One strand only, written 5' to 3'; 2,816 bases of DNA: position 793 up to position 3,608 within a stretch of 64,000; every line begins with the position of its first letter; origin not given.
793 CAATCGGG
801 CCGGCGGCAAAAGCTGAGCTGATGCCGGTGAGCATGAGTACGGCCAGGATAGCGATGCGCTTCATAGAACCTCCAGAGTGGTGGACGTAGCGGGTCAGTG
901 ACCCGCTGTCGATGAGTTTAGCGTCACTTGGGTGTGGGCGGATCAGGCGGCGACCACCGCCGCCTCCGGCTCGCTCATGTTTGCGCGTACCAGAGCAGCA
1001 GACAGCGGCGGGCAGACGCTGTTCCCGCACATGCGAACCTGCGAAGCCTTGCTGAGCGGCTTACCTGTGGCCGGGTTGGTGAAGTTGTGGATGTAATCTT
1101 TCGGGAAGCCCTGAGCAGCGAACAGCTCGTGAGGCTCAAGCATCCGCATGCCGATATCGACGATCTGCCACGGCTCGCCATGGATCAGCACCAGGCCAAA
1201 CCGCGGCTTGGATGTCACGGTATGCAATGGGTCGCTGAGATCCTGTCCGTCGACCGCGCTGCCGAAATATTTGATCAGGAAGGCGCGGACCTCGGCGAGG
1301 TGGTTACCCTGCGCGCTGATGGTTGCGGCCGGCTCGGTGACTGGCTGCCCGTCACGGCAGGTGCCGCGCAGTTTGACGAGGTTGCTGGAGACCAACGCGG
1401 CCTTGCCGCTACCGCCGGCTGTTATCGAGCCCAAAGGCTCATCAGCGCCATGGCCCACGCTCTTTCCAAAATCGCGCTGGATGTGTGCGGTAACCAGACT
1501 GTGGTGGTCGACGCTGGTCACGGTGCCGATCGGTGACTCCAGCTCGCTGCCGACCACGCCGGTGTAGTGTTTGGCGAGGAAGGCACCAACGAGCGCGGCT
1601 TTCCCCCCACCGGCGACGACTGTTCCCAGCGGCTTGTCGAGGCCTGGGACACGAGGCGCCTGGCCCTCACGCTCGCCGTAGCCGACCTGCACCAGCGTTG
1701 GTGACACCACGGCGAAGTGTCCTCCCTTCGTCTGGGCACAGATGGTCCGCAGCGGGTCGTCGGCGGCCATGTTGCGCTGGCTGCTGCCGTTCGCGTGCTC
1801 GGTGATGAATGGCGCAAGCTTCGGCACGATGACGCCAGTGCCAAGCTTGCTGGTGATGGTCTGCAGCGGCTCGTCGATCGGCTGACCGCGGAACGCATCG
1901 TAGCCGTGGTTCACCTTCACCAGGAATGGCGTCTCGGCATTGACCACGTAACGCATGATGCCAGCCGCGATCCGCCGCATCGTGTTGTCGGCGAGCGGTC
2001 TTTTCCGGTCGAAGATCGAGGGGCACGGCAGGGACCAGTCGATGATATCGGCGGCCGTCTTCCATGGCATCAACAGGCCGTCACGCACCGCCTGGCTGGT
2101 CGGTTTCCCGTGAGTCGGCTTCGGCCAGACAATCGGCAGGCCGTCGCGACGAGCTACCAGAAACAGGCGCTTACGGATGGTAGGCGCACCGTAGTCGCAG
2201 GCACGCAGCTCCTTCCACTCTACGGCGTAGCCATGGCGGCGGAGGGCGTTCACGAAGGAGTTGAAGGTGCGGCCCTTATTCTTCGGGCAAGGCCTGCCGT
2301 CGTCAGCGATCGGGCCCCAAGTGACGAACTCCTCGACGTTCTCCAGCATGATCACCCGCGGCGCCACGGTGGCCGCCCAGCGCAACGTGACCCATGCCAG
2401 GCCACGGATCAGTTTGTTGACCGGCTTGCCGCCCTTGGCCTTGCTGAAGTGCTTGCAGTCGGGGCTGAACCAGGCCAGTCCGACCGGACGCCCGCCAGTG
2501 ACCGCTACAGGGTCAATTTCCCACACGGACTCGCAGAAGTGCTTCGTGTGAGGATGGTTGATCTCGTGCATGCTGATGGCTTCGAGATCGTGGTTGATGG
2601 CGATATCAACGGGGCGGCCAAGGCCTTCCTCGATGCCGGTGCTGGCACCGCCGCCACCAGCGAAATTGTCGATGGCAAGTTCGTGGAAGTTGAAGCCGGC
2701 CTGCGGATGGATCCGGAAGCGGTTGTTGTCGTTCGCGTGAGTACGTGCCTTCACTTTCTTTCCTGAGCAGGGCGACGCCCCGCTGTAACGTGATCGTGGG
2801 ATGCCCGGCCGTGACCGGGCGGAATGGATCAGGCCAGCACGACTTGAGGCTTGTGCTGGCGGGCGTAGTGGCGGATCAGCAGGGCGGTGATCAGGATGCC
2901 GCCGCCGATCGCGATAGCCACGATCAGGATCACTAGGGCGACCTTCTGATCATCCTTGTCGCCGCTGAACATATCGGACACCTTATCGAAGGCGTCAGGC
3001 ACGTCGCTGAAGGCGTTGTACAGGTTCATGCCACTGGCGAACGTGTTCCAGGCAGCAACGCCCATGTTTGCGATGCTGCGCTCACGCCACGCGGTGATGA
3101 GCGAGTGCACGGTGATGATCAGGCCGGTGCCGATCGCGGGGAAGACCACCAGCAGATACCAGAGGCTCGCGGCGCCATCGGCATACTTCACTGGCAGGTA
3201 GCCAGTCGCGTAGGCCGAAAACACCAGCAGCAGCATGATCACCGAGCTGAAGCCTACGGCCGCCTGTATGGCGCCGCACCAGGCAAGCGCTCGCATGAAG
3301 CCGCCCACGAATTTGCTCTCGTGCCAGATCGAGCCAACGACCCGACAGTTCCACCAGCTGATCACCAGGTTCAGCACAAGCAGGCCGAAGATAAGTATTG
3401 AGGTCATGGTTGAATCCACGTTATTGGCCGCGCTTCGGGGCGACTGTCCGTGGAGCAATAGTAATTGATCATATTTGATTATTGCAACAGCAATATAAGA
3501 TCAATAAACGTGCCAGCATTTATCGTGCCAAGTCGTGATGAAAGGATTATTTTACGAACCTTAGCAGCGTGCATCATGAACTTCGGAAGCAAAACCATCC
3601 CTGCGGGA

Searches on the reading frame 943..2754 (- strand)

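Call 56: search_protein_families(library=pfam, proteins=[window:943-2754:-], max_evalue=0.01)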
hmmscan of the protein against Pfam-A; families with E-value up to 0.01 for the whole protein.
window:943-2754:- (603 aa): 1 family
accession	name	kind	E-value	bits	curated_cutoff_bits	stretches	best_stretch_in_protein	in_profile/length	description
PF00145.23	DNA_methylase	-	1.4e-24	87.6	22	2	28-214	4-176/324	C-5 cytosine-specific DNA methylase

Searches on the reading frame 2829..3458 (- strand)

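Call 56: search_protein_families(library=pfam, proteins=[window:2829-3458:-], max_evalue=0.01)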
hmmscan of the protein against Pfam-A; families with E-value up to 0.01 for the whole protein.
window:2829-3458:- (209 aa): 0 families

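Call 57: search_protein_families(library=phrogs, proteins=[window:2829-3458:-], max_evalue=0.001)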
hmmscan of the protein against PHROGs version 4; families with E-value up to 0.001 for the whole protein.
window:2829-3458:- (209 aa): 1 family
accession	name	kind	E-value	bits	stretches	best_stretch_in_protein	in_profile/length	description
phrog_37671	-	unknown function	1.3e-64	218.6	1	25-200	6-185/196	-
